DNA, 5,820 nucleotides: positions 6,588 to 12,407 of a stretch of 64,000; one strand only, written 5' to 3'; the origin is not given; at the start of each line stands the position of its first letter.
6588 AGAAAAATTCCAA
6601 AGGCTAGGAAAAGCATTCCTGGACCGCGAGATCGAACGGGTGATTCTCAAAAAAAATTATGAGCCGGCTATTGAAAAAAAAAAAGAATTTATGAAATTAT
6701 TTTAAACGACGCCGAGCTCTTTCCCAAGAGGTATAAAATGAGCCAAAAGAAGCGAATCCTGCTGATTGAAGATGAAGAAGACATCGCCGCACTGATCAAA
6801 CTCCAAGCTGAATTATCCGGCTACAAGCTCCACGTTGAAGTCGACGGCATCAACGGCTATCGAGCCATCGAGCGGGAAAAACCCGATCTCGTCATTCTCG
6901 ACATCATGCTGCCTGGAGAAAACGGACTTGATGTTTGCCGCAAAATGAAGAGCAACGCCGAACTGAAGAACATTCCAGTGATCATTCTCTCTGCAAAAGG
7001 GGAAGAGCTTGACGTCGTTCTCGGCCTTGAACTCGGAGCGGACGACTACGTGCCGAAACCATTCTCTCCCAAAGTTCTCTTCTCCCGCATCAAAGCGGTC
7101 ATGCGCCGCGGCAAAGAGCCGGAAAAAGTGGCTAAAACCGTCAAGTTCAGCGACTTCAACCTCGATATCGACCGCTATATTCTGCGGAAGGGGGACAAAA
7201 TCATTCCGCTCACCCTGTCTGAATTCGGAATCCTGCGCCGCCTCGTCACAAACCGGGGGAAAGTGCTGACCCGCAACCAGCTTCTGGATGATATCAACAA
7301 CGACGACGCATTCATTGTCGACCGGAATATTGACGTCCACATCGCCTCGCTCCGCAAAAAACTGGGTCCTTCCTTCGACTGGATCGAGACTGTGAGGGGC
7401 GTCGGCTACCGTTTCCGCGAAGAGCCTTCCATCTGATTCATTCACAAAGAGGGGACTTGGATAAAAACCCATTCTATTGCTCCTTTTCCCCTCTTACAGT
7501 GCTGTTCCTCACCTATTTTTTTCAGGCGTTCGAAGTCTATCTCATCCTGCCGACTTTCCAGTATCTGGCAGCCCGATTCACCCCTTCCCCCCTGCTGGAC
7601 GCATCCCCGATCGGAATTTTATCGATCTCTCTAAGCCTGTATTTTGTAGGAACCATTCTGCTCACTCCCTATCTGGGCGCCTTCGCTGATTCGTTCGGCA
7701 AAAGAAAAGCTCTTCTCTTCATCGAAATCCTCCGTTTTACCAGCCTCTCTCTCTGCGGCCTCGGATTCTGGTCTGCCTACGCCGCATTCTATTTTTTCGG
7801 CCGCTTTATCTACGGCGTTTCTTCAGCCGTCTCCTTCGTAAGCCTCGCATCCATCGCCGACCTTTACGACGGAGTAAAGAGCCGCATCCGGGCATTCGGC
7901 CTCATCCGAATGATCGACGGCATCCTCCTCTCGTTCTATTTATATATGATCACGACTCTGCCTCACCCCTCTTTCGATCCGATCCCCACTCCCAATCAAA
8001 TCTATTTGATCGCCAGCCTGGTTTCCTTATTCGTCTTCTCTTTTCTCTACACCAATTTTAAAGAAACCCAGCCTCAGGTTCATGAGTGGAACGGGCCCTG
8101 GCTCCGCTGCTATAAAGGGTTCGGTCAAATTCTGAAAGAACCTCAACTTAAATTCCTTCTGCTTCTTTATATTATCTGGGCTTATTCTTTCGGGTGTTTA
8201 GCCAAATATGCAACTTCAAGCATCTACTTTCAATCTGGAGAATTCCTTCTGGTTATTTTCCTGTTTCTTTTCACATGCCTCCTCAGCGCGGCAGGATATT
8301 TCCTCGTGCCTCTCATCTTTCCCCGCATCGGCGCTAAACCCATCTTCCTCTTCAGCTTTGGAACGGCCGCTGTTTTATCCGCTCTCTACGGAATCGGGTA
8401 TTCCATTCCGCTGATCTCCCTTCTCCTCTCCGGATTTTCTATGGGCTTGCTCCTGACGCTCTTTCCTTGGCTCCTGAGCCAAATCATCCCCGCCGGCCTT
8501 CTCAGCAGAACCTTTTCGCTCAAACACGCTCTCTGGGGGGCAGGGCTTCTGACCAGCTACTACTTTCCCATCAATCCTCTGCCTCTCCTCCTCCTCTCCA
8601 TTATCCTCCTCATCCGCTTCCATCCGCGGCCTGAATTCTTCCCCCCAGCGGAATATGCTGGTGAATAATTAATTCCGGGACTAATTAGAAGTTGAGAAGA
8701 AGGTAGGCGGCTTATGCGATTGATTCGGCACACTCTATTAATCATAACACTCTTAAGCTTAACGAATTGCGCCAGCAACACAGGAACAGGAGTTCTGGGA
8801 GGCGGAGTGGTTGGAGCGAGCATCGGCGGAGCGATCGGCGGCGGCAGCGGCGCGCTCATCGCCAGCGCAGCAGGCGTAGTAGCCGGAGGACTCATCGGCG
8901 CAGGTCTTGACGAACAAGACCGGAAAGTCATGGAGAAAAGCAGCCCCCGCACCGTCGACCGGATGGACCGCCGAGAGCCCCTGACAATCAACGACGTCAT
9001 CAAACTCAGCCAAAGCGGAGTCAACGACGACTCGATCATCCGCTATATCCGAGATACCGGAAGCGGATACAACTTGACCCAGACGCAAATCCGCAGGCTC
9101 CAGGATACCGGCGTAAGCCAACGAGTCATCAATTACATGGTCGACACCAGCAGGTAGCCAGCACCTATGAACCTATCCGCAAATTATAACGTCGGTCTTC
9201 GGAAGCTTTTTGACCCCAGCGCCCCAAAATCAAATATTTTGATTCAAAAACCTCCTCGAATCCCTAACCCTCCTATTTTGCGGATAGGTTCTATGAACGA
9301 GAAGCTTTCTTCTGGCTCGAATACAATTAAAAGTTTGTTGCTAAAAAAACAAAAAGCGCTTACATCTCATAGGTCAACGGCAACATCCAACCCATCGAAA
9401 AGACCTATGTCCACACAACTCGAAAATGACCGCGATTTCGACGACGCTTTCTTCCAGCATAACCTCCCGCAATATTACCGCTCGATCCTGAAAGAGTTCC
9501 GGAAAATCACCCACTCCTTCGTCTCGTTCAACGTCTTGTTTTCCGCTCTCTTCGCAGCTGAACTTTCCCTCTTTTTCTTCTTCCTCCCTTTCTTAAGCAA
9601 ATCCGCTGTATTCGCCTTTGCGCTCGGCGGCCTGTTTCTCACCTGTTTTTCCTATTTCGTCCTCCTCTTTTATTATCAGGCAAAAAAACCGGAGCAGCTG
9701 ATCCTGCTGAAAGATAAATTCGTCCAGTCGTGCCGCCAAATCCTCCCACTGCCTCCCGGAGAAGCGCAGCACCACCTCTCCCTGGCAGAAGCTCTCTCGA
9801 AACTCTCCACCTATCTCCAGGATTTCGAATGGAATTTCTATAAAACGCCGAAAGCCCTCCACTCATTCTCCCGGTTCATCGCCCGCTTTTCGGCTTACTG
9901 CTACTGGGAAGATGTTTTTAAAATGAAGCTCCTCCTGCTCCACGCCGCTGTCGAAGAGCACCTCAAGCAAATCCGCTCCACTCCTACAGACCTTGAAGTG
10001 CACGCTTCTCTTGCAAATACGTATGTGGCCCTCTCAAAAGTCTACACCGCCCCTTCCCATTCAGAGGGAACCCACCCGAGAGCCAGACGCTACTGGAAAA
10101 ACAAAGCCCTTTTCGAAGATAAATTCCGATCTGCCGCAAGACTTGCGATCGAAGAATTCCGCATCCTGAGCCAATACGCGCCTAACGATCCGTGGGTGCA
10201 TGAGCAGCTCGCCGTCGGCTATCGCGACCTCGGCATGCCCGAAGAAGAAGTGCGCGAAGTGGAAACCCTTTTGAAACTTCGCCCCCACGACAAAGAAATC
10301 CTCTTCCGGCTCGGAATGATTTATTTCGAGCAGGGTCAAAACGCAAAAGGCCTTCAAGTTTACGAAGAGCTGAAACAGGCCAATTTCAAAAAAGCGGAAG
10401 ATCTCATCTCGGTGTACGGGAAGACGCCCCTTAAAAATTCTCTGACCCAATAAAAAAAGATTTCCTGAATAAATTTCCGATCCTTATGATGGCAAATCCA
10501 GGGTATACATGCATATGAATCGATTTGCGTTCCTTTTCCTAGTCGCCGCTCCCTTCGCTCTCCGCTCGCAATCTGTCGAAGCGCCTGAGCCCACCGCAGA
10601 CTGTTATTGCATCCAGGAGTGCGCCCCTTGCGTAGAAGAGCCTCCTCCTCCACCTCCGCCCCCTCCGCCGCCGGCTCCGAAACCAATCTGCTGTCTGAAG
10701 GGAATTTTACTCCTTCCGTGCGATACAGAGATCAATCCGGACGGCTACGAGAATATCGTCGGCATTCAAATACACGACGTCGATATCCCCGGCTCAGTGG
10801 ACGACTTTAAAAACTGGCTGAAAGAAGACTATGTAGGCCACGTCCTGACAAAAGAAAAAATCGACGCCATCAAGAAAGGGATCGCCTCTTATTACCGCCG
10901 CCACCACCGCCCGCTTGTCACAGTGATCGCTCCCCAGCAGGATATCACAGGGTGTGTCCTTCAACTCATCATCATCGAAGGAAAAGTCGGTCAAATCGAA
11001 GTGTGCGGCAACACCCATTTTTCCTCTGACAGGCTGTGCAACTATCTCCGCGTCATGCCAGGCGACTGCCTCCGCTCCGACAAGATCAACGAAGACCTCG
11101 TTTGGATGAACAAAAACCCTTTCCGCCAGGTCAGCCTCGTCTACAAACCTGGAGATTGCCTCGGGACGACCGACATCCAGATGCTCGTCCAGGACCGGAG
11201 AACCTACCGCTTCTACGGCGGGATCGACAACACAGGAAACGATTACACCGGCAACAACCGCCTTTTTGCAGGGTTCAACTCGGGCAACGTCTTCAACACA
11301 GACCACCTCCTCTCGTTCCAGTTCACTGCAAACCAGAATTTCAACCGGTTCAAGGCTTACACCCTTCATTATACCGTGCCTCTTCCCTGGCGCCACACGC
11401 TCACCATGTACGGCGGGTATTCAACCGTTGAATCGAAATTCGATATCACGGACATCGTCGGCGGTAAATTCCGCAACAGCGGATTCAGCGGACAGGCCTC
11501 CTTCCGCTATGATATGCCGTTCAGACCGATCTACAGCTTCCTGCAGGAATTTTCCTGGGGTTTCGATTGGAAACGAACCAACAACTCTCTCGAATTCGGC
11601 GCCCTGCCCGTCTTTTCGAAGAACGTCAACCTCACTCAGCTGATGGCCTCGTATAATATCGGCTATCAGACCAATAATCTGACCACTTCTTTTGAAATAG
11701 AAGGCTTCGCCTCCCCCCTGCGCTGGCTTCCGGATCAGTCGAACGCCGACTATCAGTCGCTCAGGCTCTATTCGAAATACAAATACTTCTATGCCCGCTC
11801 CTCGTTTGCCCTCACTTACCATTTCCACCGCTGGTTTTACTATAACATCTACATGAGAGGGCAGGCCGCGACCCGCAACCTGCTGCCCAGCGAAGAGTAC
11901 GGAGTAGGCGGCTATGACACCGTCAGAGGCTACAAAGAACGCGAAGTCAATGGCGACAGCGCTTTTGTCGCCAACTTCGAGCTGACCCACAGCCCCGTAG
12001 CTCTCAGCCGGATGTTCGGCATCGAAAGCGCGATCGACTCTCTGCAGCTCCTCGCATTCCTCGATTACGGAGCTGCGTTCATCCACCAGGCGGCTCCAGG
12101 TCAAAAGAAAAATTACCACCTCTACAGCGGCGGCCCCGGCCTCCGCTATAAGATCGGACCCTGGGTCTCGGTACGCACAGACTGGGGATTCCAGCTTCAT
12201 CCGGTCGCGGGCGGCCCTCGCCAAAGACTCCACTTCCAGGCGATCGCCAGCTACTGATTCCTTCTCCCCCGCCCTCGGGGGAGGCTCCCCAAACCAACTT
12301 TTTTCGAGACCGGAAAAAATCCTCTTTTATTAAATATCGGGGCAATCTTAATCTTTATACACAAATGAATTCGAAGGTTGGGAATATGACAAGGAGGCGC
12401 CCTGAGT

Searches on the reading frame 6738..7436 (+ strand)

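Call 25: search_protein_families(library=pfam, proteins=[window:6738-7436:+], max_evalue=0.0001)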
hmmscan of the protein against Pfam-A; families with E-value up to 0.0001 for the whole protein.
window:6738-7436:+ (232 aa): 2 families
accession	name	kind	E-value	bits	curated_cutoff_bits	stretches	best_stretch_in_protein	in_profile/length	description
PF00072.30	Response_reg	-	1.4e-24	86.8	30.2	1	7-118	1-110/111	Response regulator receiver domain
PF00486.34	Trans_reg_C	-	9.1e-22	77.4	26.2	1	156-226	4-77/77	Transcriptional regulatory protein, C terminal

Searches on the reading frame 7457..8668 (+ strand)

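Call 25: search_protein_families(library=pfam, proteins=[window:7457-8668:+], max_evalue=0.0001)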
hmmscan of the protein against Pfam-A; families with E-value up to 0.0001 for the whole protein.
window:7457-8668:+ (403 aa): 1 family
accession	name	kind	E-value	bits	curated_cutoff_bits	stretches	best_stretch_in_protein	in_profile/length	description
PF07690.21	MFS_1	-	1.3e-16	60.9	33.4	1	16-363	1-342/347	Major Facilitator Superfamily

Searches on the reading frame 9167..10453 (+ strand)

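Call 25: search_protein_families(library=pfam, proteins=[window:9167-10453:+], max_evalue=0.0001)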
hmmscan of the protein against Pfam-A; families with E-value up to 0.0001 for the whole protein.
window:9167-10453:+ (428 aa): 2 families
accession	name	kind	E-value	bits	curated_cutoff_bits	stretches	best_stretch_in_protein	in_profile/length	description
PF13431.12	TPR_17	-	6.5e-07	29.6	24.4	0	367-397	4-34/34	Tetratricopeptide repeat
PF14559.12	TPR_19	-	4.4e-05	24.2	25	0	366-408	15-57/68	Tetratricopeptide repeat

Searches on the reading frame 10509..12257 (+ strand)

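Call 26: search_protein_families(library=pfam, proteins=[window:10509-12257:+], max_evalue=0.0001)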
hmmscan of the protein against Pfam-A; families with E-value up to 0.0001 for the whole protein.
window:10509-12257:+ (582 aa): 3 families
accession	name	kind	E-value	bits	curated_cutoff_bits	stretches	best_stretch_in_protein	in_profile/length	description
PF03865.19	ShlB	-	3.1e-26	93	22.7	1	219-546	1-310/311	Haemolysin secretion/activation protein ShlB/FhaC/HecB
PF08479.16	POTRA_2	-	6.7e-06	26.3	24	0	106-158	24-76/76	POTRA domain, ShlB-type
PF07244.20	POTRA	-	7.5e-06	27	21.3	0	159-197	2-40/79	Surface antigen variable number repeat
